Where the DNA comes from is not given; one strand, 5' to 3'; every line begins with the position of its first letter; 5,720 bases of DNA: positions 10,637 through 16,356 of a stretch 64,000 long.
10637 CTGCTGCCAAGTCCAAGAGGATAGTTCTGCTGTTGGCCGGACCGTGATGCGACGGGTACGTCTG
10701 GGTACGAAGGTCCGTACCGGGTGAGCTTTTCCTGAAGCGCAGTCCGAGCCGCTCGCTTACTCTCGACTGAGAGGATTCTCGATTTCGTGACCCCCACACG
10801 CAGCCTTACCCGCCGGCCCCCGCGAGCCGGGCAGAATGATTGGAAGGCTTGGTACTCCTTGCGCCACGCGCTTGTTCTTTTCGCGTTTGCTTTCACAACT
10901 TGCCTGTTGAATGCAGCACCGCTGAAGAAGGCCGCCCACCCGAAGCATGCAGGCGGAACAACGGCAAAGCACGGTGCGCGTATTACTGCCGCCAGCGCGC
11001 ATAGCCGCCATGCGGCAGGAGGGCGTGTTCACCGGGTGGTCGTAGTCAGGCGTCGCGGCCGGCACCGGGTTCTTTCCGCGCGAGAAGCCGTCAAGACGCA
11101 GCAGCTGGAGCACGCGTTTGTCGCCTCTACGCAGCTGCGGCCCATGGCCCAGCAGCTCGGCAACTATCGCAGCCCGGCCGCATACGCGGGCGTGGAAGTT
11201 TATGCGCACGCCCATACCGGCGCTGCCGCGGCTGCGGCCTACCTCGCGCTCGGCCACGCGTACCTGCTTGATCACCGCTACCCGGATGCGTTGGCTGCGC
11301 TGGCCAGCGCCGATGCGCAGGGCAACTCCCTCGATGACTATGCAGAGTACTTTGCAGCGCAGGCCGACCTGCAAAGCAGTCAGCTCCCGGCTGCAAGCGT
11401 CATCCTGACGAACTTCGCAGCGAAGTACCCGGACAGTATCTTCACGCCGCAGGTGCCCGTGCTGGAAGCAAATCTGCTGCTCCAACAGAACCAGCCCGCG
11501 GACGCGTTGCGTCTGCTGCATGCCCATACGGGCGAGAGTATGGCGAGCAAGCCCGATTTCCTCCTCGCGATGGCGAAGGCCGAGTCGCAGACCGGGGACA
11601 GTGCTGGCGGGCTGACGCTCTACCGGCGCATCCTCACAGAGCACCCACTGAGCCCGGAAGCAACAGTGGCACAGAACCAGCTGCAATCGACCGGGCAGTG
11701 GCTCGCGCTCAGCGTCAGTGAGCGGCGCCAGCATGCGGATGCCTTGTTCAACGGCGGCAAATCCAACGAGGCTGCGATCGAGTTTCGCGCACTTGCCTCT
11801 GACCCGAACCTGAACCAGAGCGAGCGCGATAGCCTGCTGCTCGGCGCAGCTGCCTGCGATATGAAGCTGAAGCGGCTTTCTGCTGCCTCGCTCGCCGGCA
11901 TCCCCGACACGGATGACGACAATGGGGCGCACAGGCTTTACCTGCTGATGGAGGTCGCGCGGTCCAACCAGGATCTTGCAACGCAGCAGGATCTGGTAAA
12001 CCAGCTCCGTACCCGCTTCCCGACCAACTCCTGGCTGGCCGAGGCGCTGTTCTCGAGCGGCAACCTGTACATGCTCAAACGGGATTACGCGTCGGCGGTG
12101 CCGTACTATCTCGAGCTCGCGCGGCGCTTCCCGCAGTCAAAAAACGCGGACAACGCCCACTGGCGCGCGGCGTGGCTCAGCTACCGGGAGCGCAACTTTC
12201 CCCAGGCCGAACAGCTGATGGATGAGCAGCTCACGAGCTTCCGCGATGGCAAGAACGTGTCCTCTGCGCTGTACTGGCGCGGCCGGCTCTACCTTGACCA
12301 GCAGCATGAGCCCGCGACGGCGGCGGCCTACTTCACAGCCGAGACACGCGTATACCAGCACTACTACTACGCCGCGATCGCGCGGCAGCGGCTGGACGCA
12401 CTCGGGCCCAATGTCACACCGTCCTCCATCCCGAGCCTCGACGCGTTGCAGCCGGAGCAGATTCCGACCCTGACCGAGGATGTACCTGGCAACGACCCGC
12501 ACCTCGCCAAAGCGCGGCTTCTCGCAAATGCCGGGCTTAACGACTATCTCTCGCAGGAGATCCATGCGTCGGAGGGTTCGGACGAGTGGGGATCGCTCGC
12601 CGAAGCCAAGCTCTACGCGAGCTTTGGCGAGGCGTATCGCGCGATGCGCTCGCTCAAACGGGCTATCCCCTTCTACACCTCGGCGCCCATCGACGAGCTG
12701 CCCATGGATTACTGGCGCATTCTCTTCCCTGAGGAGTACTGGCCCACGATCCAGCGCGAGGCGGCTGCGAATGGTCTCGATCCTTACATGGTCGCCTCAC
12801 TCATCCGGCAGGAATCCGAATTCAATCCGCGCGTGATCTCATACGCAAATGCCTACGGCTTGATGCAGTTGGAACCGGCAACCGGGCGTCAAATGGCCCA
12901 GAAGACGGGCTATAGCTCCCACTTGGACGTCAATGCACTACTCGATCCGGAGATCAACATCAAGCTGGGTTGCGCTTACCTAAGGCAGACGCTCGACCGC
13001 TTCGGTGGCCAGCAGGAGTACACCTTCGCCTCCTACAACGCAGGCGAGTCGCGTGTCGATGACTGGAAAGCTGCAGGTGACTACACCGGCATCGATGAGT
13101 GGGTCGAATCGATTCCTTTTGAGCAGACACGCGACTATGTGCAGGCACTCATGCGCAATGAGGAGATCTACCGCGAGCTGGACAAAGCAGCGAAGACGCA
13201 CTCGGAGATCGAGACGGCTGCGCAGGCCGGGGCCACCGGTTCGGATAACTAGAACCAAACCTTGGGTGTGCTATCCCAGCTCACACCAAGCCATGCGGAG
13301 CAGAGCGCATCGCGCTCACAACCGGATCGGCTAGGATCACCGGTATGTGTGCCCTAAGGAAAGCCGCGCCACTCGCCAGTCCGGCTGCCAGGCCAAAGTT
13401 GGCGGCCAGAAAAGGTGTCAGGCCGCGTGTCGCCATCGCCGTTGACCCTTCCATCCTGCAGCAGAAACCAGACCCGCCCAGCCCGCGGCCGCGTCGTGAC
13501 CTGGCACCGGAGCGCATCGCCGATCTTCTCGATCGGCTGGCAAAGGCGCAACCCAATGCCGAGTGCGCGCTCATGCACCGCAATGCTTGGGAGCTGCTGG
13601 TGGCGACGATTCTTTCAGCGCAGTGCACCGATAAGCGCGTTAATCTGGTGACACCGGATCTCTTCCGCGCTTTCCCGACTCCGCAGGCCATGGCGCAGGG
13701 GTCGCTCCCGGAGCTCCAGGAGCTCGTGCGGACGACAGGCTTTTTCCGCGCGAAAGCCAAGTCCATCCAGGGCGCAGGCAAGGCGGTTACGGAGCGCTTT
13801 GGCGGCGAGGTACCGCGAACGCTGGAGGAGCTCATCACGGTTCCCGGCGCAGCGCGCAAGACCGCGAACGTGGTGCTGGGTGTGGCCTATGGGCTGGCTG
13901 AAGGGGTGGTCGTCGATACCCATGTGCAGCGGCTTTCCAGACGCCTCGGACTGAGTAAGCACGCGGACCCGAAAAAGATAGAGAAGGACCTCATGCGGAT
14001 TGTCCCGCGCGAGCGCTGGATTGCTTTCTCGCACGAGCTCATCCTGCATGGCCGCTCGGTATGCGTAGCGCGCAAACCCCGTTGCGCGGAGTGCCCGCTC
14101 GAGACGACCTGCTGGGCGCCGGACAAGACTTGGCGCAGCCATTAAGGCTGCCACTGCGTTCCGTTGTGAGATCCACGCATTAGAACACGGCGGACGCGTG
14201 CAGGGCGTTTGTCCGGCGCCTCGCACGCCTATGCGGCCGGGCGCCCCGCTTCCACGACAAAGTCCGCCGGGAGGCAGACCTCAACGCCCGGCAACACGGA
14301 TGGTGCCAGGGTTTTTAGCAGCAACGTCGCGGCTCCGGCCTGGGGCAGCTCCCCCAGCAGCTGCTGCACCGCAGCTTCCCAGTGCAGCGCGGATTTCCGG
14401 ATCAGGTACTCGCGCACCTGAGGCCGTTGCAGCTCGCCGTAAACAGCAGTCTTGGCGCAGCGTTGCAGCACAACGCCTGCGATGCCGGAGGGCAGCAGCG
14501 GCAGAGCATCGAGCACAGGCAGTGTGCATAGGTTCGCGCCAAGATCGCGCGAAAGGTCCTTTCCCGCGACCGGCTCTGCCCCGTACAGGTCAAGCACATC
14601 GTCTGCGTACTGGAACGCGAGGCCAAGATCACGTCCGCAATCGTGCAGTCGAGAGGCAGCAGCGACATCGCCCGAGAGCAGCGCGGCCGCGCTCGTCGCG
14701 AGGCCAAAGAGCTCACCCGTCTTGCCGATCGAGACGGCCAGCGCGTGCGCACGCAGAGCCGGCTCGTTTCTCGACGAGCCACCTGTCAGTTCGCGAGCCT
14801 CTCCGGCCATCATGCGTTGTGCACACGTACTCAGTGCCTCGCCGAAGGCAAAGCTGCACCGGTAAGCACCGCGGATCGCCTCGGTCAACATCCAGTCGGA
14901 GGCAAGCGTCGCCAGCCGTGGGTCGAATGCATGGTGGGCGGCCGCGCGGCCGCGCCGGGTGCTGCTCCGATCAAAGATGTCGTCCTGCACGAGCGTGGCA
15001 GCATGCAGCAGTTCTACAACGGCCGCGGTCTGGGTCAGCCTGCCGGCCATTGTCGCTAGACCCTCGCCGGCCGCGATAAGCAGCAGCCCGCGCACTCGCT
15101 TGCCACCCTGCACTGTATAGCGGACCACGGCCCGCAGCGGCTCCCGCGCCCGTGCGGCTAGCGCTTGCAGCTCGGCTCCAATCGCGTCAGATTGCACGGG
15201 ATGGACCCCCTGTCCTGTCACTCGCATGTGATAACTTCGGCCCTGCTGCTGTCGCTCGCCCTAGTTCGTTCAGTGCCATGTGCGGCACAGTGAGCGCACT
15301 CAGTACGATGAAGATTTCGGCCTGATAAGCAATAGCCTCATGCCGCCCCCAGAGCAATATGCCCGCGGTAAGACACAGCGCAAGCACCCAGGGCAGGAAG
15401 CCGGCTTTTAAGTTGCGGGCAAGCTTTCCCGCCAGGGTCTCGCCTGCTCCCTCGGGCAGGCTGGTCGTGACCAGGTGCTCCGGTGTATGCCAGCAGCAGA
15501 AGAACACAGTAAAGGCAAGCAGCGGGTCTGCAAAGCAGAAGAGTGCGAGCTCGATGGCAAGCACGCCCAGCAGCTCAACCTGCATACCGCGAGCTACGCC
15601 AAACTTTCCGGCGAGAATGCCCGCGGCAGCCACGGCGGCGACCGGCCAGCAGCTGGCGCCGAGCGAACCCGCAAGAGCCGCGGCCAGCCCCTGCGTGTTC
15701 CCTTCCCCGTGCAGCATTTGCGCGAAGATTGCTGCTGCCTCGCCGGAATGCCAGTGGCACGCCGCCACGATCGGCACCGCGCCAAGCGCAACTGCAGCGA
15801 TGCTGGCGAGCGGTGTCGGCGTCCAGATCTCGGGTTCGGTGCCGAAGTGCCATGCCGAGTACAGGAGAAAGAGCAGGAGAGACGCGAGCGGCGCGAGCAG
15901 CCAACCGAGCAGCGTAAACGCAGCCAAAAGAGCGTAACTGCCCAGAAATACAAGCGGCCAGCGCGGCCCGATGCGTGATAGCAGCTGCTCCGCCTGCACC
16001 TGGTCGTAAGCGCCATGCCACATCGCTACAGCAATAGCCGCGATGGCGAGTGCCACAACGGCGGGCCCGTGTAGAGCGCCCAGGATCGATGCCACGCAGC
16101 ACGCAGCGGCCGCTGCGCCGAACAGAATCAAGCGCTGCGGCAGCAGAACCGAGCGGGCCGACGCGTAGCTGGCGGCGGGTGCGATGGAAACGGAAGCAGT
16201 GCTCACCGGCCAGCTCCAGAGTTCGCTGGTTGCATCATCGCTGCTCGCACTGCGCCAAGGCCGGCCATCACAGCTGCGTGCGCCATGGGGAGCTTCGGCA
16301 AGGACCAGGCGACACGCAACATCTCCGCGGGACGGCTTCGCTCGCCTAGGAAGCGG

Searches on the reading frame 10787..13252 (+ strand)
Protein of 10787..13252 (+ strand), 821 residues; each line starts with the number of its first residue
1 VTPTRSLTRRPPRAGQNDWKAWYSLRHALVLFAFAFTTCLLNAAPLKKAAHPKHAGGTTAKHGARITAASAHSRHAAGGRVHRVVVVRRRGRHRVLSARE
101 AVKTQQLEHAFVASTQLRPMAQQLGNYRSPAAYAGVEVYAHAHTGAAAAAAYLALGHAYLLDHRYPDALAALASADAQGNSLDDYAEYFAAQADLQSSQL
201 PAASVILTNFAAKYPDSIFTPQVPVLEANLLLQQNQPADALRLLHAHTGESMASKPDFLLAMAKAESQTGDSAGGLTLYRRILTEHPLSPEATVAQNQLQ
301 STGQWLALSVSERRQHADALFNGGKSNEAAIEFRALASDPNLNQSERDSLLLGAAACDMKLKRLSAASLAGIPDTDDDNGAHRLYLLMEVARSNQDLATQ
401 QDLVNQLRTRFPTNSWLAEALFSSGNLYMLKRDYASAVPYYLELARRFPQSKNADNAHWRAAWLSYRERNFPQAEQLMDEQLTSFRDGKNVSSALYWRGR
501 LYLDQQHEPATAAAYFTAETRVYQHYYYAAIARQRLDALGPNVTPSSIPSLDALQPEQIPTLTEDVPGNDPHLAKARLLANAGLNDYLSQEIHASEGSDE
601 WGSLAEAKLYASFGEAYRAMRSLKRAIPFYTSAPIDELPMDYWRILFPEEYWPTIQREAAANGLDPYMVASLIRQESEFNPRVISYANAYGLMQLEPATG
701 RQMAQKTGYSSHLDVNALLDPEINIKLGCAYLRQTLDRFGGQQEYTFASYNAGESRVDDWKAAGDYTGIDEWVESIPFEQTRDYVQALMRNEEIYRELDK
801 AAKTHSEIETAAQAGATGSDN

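Call 14: search_protein_families(library=pfam, proteins=[window:10787-13252:+])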
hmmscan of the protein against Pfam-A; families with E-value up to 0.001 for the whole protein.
window:10787-13252:+ (821 aa): 9 families
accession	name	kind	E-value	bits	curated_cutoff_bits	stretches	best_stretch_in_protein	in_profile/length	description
PF01464.25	SLT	-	3.5e-29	101.2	21.3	1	655-764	3-108/117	Transglycosylase SLT domain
PF13428.12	TPR_14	-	7.5e-07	29.7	23.5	0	256-294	1-39/44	Tetratricopeptide repeat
PF13525.12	YfiO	-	3.1e-06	27.5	25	1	419-510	6-97/203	Outer membrane lipoprotein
PF14559.12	TPR_19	-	1.4e-05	25.7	25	0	231-292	1-61/68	Tetratricopeptide repeat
PF13174.12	TPR_6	-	1.7e-05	25.6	26.3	0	419-451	1-33/33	Tetratricopeptide repeat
PF09976.15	TPR_21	-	0.00022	21.5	25.5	0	132-253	21-145/193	Tetratricopeptide repeat-like domain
PF13432.12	TPR_16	-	0.0003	21.6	32.7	0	425-480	4-56/65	Tetratricopeptide repeat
PF07719.23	TPR_2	-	0.00033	21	27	0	418-450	1-33/34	Tetratricopeptide repeat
PF13176.12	TPR_7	-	0.00067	20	27.9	0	420-444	1-25/36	Tetratricopeptide repeat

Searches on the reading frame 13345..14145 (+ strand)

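Call 72: search_protein_families(library=ncbifam, proteins=[window:13345-14145:+], max_evalue=0.00001)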
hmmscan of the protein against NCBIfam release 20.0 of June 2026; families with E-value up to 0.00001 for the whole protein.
window:13345-14145:+ (266 aa): 6 families
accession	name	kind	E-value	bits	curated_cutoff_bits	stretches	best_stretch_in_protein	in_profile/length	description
TIGR01083.1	nth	equivalog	5.5e-74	248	211.7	1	57-247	3-192/192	endonuclease III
NF007978.0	PRK10702.1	equivalog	3.5e-42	144.4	405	1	60-258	8-205/211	endonuclease III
TIGR01084.1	mutY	equivalog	8.7e-24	84.5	286.5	1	80-262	27-212/277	A/G-specific adenine glycosylase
NF008132.0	PRK10880.1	equivalog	5e-18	65.3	427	1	106-259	56-212/351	A/G-specific adenine glycosylase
NF053634.1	MonDNAglycDR2438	equivalog_domain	4e-14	52.7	400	1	78-258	17-206/219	monofunctional DNA glycosylase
NF010488.0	PRK13910.1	equivalog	7.3e-12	45.3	471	1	104-258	17-169/290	adenine-specific DNA glycosylase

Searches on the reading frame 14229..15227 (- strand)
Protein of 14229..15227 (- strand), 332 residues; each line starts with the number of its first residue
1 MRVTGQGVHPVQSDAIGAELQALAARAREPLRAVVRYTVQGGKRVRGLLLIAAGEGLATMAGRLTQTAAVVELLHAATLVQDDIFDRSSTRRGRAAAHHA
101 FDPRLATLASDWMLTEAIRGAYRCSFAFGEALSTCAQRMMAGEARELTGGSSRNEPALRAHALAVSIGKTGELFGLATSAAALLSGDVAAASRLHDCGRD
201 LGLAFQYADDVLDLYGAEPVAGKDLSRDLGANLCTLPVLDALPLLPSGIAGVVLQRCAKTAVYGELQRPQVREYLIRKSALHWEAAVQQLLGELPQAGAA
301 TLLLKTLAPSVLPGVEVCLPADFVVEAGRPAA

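Call 14: search_protein_families(library=pfam, proteins=[window:14229-15227:-])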
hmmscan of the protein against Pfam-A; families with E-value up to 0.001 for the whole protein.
window:14229-15227:- (332 aa): 1 family
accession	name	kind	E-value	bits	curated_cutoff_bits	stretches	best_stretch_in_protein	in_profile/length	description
PF00348.22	polyprenyl_synt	-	1.5e-45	155.9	27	1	30-242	3-219/251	Polyprenyl synthetase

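Call 72: search_protein_families(library=ncbifam, proteins=[window:14229-15227:-], max_evalue=0.00001)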
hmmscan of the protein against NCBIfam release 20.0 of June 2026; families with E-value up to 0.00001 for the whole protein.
window:14229-15227:- (332 aa): 16 families
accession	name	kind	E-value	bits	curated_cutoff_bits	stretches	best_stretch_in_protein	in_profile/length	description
NF041169.1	f2_encap_cargo4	exception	2.3e-35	122.5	450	1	38-242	46-253/334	family 2 encapsulin nanocompartment cargo protein polyprenyl transferase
NF045485.1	FPPsyn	subfamily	9e-30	103.8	275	1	26-239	20-245/288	farnesyl diphosphate synthase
TIGR02749.1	prenyl_cyano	equivalog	4.7e-27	94.9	383.2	1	39-242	41-247/322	solanesyl diphosphate synthase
NF008140.0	PRK10888.1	equivalog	1.3e-24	87.2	412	1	39-242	40-244/323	octaprenyl diphosphate synthase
NF040698.1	IdsA_Meth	equivalog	1.5e-24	86.8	468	1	31-242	30-250/328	short chain isoprenyl diphosphate synthase IdsA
TIGR02748.1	GerC3_HepT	equivalog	1.5e-23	83.4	456.55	1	16-242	16-243/319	heptaprenyl diphosphate synthase component II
NF042417.1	NPPPS_Mycobact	equivalog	3.4e-22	78.9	600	1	33-242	47-256/335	nonaprenyl/(2E,6E)-farnesyl/geranylgeranyl diphosphat synthase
NF045549.1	GGPPsyn_IdsB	equivalog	1.2e-21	77.2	475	1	39-242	62-269/346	geranylgeranyl diphosphate synthase IdsB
NF041003.1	GGPP_syn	equivalog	1.5e-21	76.8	500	1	30-242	27-247/326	geranylgeranyl diphosphate synthase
NF045628.1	HxpDPsynlarge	equivalog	5.3e-20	71.6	500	1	39-242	32-235/311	hexaprenyl-diphosphate synthase large subunit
NF045685.1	GGPPSynCrtE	equivalog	7.4e-20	71.2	460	1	22-269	21-280/293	geranylgeranyl diphosphate synthase CrtE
NF042416.1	GFPPS_Mycobact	equivalog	2.9e-18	66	600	2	34-102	34-105/350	bifunctional (2E,6E)-farnesyl/geranyl diphosphate synthase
NF040936.1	hexpp_archaea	equivalog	1.9e-17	63.5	400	1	34-217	33-208/275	hexaprenyl pyrophosphate synthase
NF040789.2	gerfarn_diphsyn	equivalog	1.5e-16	60.6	560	1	31-236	34-261/345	geranylfarnesyl diphosphate synthase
NF040627.1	GFPS_Meth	equivalog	9e-15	54.9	600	1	37-223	35-217/285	geranylfarnesyl diphosphate synthase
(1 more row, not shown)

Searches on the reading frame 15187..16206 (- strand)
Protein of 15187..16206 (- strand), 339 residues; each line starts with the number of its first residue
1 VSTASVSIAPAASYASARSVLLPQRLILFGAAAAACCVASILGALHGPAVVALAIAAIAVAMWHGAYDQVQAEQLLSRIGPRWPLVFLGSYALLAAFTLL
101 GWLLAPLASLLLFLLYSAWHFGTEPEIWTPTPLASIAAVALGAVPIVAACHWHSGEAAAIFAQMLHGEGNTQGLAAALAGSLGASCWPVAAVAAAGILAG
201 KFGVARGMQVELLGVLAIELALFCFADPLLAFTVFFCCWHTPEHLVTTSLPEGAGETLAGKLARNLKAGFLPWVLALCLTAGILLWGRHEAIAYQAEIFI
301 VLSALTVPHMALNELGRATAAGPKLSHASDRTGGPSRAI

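Call 14: search_protein_families(library=pfam, proteins=[window:15187-16206:-])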
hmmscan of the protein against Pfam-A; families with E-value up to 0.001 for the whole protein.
window:15187-16206:- (339 aa): 1 family
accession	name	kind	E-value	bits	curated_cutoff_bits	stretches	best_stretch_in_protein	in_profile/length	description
PF15461.11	BCD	-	7.4e-37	127.9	28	1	56-313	2-263/267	Beta-carotene 15,15'-dioxygenase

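Call 72: search_protein_families(library=ncbifam, proteins=[window:15187-16206:-], max_evalue=0.00001)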
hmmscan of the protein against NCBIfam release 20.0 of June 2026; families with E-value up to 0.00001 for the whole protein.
window:15187-16206:- (339 aa): 1 family
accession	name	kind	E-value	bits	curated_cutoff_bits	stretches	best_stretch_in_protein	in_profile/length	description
TIGR03753.1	blh_monoox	subfamily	1.3e-37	129.9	95.25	1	53-312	3-258/260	beta-carotene 15,15'-dioxygenase, Brp/Blh family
